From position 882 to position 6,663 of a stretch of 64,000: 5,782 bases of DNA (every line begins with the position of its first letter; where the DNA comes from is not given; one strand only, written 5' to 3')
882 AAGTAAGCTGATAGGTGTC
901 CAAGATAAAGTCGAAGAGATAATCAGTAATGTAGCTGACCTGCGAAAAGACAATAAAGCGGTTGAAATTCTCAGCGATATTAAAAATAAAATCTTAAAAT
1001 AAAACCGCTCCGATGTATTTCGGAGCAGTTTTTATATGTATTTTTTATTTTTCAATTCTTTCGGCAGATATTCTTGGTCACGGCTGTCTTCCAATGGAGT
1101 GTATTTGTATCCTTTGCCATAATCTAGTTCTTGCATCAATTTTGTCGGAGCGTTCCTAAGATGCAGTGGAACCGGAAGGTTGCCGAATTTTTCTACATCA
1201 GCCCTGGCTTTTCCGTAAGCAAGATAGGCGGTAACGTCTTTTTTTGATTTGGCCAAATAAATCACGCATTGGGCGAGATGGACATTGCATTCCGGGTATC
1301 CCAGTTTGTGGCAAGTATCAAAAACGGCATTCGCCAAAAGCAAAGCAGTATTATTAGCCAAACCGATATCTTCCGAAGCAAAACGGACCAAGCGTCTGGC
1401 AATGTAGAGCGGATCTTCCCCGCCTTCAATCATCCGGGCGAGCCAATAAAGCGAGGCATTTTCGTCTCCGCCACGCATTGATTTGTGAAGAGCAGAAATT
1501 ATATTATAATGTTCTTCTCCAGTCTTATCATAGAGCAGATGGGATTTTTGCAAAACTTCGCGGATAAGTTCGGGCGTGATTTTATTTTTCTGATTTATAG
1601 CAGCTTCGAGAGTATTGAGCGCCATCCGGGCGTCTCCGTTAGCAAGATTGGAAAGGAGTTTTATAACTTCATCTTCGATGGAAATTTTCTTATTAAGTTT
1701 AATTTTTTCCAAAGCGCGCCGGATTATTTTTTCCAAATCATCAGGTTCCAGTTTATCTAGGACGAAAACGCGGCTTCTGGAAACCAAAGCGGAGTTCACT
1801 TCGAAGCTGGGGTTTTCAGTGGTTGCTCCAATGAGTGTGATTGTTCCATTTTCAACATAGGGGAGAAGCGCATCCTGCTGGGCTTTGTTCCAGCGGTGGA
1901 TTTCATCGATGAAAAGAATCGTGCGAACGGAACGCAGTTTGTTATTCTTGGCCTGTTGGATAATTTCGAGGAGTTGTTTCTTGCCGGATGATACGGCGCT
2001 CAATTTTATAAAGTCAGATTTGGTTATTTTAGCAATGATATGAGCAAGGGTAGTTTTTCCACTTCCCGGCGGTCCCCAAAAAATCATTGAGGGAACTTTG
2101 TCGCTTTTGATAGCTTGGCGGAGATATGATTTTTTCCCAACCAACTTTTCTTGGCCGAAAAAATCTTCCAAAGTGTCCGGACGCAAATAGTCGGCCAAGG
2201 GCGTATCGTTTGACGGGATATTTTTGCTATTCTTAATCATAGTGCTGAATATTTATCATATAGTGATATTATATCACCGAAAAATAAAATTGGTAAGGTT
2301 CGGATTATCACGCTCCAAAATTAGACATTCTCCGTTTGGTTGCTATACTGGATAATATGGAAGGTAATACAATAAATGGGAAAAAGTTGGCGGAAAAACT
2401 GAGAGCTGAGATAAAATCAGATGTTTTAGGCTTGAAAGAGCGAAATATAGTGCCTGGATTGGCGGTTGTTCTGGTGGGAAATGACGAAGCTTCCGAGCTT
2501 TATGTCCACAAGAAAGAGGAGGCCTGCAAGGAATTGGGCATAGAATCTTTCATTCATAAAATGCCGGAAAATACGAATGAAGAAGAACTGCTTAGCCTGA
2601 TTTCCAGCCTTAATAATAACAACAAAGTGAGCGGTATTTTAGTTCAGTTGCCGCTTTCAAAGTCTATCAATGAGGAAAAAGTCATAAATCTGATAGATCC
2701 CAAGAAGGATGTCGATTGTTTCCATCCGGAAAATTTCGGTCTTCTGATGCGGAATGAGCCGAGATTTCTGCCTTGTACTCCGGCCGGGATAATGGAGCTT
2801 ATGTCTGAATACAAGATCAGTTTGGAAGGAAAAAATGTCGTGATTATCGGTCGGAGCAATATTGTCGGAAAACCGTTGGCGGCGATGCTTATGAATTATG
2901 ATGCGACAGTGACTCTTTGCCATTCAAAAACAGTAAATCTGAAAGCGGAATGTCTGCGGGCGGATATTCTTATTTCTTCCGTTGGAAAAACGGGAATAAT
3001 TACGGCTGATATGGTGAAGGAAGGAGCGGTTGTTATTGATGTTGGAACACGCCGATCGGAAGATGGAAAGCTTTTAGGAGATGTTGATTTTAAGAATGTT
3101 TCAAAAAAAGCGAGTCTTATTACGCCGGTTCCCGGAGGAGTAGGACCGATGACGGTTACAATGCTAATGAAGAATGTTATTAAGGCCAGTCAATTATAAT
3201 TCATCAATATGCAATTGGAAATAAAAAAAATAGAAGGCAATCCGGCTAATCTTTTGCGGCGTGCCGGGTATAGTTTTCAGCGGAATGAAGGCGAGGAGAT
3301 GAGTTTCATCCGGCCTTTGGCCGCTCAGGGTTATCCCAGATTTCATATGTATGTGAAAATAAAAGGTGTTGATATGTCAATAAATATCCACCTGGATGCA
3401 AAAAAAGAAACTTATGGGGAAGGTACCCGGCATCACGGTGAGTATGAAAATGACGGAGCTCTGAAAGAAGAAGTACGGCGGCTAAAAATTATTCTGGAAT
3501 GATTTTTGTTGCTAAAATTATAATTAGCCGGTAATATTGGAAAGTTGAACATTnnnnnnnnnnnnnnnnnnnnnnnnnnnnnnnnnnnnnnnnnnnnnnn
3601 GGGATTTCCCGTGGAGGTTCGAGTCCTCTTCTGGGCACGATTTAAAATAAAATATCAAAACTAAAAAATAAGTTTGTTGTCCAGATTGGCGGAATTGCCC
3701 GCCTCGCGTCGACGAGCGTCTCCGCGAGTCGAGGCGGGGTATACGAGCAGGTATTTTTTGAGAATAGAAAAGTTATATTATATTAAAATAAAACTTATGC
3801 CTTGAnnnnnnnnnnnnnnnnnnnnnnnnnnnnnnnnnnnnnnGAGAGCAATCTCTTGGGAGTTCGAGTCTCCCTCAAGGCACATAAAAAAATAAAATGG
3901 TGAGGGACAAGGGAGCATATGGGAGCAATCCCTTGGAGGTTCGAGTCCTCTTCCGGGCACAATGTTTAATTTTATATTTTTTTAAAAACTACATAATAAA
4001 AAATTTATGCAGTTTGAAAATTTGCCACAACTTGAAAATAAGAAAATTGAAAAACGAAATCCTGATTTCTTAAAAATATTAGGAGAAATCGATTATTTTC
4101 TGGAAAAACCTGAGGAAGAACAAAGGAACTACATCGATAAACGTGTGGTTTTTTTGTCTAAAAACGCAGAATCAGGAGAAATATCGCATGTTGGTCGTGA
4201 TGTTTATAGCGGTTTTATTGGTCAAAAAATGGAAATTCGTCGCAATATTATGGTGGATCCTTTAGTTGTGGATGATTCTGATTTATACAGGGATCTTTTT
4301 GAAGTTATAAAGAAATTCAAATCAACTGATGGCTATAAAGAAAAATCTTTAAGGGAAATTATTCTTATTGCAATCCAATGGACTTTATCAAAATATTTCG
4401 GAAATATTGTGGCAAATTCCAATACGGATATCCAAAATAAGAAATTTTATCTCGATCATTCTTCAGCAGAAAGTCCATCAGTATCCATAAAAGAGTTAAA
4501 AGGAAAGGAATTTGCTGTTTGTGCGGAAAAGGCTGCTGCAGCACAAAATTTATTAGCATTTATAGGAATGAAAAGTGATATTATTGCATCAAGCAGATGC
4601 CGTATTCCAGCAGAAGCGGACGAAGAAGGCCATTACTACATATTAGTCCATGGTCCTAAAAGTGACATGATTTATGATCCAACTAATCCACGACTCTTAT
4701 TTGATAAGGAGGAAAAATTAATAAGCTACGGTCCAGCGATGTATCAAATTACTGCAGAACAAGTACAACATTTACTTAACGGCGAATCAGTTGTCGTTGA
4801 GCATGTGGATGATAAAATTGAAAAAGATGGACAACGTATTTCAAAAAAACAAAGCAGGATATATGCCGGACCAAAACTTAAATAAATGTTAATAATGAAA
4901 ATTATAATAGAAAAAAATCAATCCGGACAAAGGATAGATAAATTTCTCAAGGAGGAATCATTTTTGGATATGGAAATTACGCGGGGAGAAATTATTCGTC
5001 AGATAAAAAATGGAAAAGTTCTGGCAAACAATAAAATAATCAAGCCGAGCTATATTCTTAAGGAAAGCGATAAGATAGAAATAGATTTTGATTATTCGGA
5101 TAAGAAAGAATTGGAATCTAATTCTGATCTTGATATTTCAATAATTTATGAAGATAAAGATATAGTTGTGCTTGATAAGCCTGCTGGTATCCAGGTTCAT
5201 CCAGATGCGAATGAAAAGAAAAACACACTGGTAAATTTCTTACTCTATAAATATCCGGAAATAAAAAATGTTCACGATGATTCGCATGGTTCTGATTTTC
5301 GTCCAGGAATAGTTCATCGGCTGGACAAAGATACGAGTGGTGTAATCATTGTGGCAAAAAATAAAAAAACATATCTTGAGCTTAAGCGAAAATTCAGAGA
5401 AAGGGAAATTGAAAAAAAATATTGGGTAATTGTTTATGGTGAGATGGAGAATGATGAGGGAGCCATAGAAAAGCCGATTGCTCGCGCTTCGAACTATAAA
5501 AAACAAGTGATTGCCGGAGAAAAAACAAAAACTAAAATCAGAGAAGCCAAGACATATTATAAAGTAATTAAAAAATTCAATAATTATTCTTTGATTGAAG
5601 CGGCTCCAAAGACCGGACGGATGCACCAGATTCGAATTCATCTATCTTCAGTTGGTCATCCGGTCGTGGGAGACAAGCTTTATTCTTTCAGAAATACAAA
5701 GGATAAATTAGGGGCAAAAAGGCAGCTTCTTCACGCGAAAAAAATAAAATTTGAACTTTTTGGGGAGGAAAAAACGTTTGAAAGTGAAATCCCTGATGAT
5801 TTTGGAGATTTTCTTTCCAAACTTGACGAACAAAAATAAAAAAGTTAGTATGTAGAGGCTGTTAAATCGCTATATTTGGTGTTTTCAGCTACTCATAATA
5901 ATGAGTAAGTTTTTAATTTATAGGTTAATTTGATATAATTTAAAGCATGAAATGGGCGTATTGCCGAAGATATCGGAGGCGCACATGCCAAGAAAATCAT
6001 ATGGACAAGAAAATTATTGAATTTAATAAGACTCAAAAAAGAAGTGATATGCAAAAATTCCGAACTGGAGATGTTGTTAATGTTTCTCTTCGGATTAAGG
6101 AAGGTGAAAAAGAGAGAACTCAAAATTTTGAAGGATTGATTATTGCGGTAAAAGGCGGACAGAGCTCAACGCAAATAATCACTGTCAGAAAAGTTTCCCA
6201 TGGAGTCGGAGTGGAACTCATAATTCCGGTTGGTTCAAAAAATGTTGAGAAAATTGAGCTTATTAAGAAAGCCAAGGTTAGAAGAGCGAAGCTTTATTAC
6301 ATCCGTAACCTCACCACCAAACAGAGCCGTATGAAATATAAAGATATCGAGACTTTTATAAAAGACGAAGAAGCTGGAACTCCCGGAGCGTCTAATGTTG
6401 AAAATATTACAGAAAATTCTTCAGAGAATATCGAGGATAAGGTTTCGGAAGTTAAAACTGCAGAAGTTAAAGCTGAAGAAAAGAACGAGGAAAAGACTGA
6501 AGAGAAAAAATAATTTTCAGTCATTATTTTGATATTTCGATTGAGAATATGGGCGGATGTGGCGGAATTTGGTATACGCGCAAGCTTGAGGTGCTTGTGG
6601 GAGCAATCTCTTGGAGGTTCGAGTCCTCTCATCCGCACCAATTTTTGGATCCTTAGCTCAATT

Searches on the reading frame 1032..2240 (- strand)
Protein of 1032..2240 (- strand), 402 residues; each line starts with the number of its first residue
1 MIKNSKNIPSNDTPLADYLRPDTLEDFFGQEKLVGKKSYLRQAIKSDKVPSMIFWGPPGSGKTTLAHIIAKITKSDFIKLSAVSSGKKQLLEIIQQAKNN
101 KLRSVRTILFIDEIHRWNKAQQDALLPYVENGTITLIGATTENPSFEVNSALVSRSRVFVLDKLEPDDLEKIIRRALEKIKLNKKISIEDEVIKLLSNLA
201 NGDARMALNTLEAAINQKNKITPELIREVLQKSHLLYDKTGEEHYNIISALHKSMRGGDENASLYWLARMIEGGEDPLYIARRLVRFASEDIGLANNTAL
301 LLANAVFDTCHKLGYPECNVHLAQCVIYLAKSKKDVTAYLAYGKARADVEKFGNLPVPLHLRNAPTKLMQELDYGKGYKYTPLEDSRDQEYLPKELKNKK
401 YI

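Call 8: search_protein_families(library=pfam, proteins=[window:1032-2240:-], max_evalue=0.001)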
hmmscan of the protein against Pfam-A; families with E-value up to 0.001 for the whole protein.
window:1032-2240:- (402 aa): 15 families
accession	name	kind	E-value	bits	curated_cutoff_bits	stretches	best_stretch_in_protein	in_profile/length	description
PF12002.13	MgsA_C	-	3e-54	183.8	27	1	257-401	1-147/167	MgsA AAA+ ATPase C terminal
PF16193.11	AAA_assoc_2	-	1.4e-27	96.2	34.3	1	183-256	2-81/81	AAA C-terminal domain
PF00004.35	AAA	-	1.4e-18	68.1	21.2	1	52-157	1-124/131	ATPase family associated with various cellular activities (AAA)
PF05496.18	RuvB_N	-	7.1e-16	58.8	27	1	19-137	1-116/159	Holliday junction DNA helicase RuvB P-loop domain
PF07728.20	AAA_5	-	8.8e-07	29.5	22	1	52-142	2-103/139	AAA domain (dynein-related subfamily)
PF13173.12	AAA_14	-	1.9e-06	28.3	27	1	52-161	5-120/129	AAA domain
PF01078.27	Mg_chelatase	-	4.2e-06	26.7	20.3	0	51-85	24-62/207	Magnesium chelatase, subunit ChlI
PF07724.20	AAA_2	-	2.7e-05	24.7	27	1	48-135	2-105/166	AAA domain (Cdc48 subfamily)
PF00158.32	Sigma54_activat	-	2.7e-05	24.4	20.2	0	106-143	94-131/168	Sigma-54 interaction domain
PF14532.12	Sigma54_activ_2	-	0.00011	22.8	25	1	44-139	17-106/138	Sigma-54 interaction domain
PF13191.12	AAA_16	-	0.00029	21.8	32.6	0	39-74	15-50/167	AAA ATPase domain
PF04851.21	ResIII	-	0.00031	21.1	22.5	0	77-140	101-161/164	Type III restriction enzyme, res subunit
PF22703.2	Cdc6_lid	-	0.00051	20.3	27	0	187-216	16-48/68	Cdc6 AAA+ ATPase-type lid domain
PF13401.12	AAA_22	-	0.00059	20.6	27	0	51-120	7-81/130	AAA domain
PF00931.28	NB-ARC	-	0.00084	19.1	23.5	0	46-87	15-59/248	NB-ARC domain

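Call 21: find_encoding_contigs(protein=window:1032-2237:-, flank=10000, max_places=4)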
Protein window:1032-2237:- (401 aa): no gene with exactly this product is on record in the collection.

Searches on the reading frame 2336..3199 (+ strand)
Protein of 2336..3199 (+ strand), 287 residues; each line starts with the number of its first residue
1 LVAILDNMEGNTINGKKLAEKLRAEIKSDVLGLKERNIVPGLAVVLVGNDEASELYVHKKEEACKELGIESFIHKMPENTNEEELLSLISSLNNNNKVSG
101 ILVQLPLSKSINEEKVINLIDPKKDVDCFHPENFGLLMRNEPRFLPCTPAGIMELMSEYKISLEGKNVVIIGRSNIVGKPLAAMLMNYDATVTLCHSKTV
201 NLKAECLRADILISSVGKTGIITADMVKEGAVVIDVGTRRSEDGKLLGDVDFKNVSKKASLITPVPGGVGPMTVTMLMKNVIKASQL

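Call 57: search_protein_families(library=pfam, proteins=[window:2336-3199:+], max_evalue=0.001)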
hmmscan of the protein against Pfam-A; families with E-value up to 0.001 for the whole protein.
window:2336-3199:+ (287 aa): 2 families
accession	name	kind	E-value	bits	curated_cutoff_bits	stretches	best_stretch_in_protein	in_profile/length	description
PF02882.25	THF_DHG_CYH_C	-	1.6e-70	236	27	1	130-285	1-156/160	Tetrahydrofolate dehydrogenase/cyclohydrolase, NAD(P)-binding domain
PF00763.28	THF_DHG_CYH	-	8.5e-42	142.5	32.8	1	13-127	1-115/115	Tetrahydrofolate dehydrogenase/cyclohydrolase, catalytic domain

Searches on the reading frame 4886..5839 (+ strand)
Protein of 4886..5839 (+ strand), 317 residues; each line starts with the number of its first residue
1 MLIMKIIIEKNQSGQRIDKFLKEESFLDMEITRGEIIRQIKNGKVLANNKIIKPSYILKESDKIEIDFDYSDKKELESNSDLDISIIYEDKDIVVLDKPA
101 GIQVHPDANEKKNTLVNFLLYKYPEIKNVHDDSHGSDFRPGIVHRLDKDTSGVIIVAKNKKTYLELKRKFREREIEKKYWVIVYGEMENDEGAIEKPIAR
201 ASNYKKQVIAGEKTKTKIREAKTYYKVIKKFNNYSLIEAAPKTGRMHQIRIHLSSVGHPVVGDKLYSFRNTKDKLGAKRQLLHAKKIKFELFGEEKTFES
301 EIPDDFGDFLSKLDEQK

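Call 57: search_protein_families(library=pfam, proteins=[window:4886-5839:+], max_evalue=0.001)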
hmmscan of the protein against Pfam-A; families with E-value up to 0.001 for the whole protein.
window:4886-5839:+ (317 aa): 2 families
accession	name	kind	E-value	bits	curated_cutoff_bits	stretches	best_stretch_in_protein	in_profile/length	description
PF00849.27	PseudoU_synth_2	-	1.2e-37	129.9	26.8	1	92-255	1-152/152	RNA pseudouridylate synthase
PF01479.30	S4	-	5.4e-08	32.9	22.8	1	15-64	1-48/48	S4 domain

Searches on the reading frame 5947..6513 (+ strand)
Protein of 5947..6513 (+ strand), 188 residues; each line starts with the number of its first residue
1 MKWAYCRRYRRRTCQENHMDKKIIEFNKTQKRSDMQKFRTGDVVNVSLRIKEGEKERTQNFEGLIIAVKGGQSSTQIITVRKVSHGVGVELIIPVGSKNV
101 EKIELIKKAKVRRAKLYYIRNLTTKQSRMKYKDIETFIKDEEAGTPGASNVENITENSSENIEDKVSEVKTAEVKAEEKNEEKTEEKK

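Call 57: search_protein_families(library=pfam, proteins=[window:5947-6513:+], max_evalue=0.001)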
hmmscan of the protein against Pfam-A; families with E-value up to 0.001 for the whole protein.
window:5947-6513:+ (188 aa): 1 family
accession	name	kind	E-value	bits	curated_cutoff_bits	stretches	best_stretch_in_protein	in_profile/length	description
PF01245.26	Ribosomal_L19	-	3.8e-35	120.6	22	1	23-131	3-110/111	Ribosomal protein L19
